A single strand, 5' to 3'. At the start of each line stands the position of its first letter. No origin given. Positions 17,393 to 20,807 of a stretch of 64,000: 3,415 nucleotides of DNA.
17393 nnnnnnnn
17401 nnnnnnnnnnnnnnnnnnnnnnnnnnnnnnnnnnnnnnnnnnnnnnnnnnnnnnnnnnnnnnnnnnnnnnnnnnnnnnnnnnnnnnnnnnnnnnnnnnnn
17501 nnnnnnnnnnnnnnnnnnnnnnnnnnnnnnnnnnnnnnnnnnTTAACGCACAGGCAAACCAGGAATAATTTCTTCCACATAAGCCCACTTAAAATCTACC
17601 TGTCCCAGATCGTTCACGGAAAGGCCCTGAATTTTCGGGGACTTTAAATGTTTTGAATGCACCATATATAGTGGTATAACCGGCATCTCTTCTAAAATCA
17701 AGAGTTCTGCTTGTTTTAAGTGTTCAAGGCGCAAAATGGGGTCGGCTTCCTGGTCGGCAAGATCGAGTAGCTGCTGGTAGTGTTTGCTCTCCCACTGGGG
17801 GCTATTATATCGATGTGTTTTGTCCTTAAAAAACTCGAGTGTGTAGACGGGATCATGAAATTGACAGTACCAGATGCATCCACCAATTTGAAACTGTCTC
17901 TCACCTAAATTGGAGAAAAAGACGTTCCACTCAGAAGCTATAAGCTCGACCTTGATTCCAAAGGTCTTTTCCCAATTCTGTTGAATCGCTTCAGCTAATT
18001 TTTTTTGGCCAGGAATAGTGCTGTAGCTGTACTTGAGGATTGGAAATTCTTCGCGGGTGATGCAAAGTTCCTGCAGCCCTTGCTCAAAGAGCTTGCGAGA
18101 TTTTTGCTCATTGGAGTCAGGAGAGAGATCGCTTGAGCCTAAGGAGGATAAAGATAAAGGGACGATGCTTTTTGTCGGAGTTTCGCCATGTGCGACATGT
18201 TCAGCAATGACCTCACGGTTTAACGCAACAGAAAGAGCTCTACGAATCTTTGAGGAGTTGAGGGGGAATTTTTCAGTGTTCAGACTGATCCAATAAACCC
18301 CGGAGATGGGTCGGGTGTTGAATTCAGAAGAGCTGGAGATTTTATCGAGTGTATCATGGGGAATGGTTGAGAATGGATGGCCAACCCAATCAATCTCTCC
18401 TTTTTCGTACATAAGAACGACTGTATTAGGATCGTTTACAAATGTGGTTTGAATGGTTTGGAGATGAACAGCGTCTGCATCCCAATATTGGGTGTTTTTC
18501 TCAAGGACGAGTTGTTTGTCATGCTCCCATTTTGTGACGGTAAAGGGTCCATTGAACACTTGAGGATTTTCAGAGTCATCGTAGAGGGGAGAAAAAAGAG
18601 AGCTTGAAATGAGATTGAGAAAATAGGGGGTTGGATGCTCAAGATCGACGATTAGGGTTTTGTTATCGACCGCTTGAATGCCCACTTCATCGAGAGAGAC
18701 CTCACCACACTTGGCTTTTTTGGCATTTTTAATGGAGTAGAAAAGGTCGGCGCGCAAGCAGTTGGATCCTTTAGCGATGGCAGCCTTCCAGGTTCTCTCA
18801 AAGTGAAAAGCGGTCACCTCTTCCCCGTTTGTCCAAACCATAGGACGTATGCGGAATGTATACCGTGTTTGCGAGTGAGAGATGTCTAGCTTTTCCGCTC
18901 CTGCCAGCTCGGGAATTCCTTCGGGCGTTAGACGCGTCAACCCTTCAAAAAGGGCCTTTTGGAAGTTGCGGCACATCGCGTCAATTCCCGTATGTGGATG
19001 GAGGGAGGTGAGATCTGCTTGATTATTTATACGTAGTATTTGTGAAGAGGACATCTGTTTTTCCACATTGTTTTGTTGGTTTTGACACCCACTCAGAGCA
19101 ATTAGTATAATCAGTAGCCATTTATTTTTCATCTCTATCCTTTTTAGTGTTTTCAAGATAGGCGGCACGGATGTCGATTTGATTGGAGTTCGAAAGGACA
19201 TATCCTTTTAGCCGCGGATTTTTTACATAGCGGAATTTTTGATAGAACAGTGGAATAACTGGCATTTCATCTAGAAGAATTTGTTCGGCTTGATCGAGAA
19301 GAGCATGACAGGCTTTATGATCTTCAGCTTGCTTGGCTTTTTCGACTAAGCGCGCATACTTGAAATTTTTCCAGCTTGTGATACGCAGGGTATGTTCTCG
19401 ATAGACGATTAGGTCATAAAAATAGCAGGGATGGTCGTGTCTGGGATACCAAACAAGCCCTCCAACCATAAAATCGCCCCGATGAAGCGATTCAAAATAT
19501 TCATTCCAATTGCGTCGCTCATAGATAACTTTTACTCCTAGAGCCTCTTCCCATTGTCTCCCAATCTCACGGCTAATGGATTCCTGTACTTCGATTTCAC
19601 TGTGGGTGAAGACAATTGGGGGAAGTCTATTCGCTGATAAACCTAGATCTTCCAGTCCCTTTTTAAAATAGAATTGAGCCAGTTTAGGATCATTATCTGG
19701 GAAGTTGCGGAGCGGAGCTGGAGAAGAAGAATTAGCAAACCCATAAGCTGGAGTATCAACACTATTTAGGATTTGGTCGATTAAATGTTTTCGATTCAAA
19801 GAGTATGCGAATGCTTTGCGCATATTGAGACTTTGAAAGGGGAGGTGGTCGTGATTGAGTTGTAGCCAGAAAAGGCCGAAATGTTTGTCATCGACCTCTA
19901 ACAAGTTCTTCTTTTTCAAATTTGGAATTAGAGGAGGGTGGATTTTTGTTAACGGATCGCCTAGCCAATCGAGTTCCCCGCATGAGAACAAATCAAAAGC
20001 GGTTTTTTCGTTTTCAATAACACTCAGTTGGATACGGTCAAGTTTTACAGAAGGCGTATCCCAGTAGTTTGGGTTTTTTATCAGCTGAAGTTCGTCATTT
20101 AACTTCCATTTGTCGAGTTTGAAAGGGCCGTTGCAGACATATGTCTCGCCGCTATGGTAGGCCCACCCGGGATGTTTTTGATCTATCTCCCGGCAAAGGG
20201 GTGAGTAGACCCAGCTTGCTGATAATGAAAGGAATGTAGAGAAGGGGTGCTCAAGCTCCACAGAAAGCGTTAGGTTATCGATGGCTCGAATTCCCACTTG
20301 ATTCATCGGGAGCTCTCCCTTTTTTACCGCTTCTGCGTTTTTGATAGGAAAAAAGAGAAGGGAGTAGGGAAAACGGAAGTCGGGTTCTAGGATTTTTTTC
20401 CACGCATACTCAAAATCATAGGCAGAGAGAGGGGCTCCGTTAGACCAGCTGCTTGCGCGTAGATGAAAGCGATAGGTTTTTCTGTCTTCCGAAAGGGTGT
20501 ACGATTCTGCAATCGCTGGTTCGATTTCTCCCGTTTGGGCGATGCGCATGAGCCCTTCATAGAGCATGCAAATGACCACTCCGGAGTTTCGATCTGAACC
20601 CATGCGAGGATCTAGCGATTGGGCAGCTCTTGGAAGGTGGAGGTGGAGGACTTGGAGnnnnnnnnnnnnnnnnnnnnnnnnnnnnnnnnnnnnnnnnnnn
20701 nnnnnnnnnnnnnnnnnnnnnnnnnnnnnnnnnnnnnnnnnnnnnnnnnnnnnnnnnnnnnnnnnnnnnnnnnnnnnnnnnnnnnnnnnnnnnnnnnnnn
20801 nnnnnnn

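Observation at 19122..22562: Uncharacterised ~635-aa domain fused to a leaderless OppA-type solute-binding domain; the same domain recurs as a stand-alone gene 23 kb away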

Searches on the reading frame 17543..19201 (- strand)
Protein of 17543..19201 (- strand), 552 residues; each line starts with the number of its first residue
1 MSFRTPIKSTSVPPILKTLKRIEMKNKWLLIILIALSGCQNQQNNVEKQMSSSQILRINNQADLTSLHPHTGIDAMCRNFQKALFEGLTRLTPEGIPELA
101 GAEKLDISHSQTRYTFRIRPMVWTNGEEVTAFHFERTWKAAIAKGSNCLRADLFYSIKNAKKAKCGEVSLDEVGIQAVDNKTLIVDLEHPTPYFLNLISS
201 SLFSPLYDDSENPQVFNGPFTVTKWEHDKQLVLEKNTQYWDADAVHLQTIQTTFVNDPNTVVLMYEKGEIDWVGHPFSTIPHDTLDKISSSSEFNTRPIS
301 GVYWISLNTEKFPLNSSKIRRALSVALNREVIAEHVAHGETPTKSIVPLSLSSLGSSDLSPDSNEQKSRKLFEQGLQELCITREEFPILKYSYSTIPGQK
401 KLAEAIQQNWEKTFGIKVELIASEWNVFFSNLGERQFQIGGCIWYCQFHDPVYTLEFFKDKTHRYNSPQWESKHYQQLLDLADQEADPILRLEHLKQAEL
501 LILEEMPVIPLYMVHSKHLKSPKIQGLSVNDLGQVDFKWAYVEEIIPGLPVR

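Call 8: search_protein_families(library=pfam, proteins=[window:17543-19201:-], max_evalue=0.1)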
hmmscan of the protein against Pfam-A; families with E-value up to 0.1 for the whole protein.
window:17543-19201:- (552 aa): 1 family
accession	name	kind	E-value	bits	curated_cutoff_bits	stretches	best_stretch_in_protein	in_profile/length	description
PF00496.27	SBP_bac_5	-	6.7e-59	200.3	32.4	1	102-464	7-366/368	Bacterial extracellular solute-binding proteins, family 5 Middle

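Call 10: search_protein_families(library=ncbifam, proteins=[window:17543-19201:-], max_evalue=0.1)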
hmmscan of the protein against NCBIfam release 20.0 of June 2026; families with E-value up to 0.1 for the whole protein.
window:17543-19201:- (552 aa): 12 families
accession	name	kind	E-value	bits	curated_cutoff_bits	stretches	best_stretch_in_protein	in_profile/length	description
NF011684.0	PRK15104.1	equivalog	2.3e-49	168.5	947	1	41-531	26-528/543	oligopeptide ABC transporter substrate-binding protein OppA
NF007287.0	PRK09755.1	equivalog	4.7e-45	154.4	1098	1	30-530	9-519/535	ABC transporter substrate-binding protein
TIGR02294.1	nickel_nikA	equivalog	1.3e-26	93.3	393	1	59-469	11-425/501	nickel ABC transporter substrate-binding protein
NF045468.1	Opp5A_nikA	equivalog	4e-21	75.1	600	1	36-420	1-365/488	nickel ABC transporter substrate-binding protein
NF045467.1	Opp4A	equivalog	5.4e-20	71.1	650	1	104-537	85-551/556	oligopeptide ABC transporter substrate-binding protein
NF047575.1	opine_bind_CntA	exception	6.4e-20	71.2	800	1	25-425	8-414/535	staphylopine-dependent metal ABC transporter substrate-binding lipoprotein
NF043070.1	DppA_dipep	equivalog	4.5e-19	68.4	1005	1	102-536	79-528/535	dipeptide ABC transporter periplasmic-binding protein DppA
NF011689.0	PRK15109.1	equivalog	6.4e-16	58.1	560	1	215-542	213-538/547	ABC transporter substrate-binding protein SapA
NF011942.0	PRK15413.1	equivalog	1.6e-15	56.8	594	1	58-376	32-343/512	glutathione ABC transporter substrate-binding protein GsiB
TIGR04028.1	SBP_KPN_01854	hypoth_equivalog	8.6e-06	24.6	468.5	1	310-538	263-504/509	TIGR04028 family ABC transporter substrate-binding protein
NF043077.1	MMSYN1_0169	equivalog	3.1e-05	22.6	650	1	179-270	264-375/896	oligopeptide ABC transporter substrate-binding protein OppA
TIGR02898.1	spore_YhcN_YlaJ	subfamily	0.034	14.5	99.75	0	469-515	42-89/158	YhcN/YlaJ family sporulation lipoprotein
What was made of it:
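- On SgrR-like cytoplasmic SBP_bac_5 regulators: No HTH or SgrR_N family in Pfam or NCBIfam (calls 8, 10).
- Checked: Neither N-domain copy matches Pfam or NCBIfam (calls 8, 10).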

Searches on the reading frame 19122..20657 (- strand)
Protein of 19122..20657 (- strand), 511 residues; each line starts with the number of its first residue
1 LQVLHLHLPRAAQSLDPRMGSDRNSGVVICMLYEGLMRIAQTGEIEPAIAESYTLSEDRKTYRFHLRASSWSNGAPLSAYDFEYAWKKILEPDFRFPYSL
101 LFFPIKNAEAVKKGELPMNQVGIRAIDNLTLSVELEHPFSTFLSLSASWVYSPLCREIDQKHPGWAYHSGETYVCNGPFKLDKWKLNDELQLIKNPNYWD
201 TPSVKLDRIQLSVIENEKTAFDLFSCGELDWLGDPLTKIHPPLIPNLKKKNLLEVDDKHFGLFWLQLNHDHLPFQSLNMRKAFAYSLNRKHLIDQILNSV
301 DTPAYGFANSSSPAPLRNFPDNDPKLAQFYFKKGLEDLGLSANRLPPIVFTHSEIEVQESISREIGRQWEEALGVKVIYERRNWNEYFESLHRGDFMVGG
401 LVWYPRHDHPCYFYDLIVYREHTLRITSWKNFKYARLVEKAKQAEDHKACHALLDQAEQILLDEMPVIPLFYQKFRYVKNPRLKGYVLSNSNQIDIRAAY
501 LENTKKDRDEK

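Call 43: search_solved_structures(query=window:19122-20657:-, max_evalue=1e-20, show_alignments=2)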
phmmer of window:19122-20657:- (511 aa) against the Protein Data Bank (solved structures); distinct sequences matched with E-value up to 1e-20: 19.
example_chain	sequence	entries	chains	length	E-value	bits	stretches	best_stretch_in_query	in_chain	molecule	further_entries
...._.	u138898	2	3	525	1.7e-98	333.5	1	4-501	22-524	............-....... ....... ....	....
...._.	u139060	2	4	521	3.3e-76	259.9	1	3-497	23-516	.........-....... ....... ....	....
6npo_A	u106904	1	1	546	1.5e-57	198.3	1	15-492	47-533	Oligopeptide ABC transporter, oligopeptide-binding protein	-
3zs6_A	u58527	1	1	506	6.8e-52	179.7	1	6-499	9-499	PERIPLASMIC OLIGOPEPTIDE-BINDING PROTEIN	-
4toz_A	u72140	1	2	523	1.8e-50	175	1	5-495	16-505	Periplasmic murein peptide-binding protein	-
1b05_A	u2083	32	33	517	2.1e-50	174.8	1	12-487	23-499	PERIPLASMIC OLIGOPEPTIDE-BINDING PROTEIN | PROTEIN (OLIGO-PEPTIDE BINDING PROTEIN) | PERIPLASMIC OLIGO-PEPTIDE BINDING PROTEIN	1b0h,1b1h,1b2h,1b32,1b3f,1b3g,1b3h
3o9p_A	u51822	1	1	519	2.6e-50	174.5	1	5-494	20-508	Periplasmic murein peptide-binding protein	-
2z23_A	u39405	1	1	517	1.2e-49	172.2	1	11-487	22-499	Periplasmic oligopeptide-binding protein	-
6dqq_A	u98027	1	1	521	3.5e-49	170.7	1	12-488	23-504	Periplasmic oligopeptide-binding protein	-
6dqr_A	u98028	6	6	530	3.9e-49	170.6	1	12-489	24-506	Periplasmic oligopeptide-binding protein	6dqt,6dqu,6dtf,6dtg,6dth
9rd1_A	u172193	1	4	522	9.6e-47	162.7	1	12-487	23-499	Periplasmic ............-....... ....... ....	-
3tcf_A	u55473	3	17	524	9.7e-47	162.7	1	12-487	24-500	Periplasmic oligopeptide-binding protein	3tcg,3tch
4gl8_A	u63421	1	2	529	9.9e-43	149.5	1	6-491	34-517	Oligopeptide ABC transporter OppAIV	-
9pv8_A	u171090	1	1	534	1.7e-41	145.4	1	7-486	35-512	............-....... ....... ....3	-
5kzt_A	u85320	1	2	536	4.1e-40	140.8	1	3-485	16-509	Peptide/nickel transport system substrate-binding protein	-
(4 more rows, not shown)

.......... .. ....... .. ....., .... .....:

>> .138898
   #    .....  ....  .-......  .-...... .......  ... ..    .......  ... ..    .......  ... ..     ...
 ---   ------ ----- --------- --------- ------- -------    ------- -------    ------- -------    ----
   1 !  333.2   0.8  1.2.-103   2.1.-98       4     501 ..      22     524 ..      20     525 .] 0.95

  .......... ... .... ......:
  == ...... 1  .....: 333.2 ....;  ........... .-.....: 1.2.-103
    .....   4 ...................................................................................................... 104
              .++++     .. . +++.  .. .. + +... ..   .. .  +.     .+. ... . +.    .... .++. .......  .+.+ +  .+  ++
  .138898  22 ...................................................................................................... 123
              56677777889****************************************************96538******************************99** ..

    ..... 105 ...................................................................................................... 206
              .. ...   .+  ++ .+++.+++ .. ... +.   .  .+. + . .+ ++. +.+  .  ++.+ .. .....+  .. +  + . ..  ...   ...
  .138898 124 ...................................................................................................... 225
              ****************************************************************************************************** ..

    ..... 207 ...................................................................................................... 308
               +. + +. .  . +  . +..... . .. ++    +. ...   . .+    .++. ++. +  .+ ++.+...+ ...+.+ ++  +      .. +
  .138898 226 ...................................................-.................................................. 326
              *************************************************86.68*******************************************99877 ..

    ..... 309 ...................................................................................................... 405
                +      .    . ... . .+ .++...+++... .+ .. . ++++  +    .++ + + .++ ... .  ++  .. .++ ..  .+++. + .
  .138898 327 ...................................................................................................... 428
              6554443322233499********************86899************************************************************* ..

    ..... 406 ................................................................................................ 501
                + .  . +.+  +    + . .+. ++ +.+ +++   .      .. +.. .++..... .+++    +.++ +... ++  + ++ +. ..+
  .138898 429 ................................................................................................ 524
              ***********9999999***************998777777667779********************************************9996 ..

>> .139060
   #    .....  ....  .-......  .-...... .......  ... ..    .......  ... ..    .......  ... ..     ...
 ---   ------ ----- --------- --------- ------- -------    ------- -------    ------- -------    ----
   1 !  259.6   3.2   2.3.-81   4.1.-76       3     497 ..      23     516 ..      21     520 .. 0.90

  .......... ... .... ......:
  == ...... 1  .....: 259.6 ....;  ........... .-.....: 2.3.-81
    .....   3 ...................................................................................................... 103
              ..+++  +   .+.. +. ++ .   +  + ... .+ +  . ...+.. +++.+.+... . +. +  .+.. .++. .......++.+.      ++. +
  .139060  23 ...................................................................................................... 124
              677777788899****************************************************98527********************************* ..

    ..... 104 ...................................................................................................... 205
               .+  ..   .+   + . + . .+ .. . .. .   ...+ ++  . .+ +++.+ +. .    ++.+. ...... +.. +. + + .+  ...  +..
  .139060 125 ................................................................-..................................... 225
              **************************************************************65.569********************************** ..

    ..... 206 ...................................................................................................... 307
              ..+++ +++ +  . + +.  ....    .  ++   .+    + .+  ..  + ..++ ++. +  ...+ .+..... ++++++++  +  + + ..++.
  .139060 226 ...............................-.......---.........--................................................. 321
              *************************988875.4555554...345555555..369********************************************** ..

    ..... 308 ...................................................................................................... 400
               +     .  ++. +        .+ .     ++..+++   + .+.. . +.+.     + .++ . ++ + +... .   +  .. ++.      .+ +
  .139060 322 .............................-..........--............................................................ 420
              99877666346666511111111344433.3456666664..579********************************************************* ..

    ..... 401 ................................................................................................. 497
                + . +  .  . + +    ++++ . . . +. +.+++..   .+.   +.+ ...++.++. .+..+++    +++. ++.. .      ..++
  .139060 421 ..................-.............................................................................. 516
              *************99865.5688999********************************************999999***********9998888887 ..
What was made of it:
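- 19125..20657 (-): OppA-type SBP_bac_5 half (residues 636-1146) with no signal peptide or lipobox. B. subtilis OppA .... E 1.7e-98, DppE 3.3e-76, MppA about 2e-50 (call 43).
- On SBP_bac_5 / OppA-type solute-binding protein: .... residues 22-524 against SBP-half residues 4-501, E 1.7e-98 (call 43).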
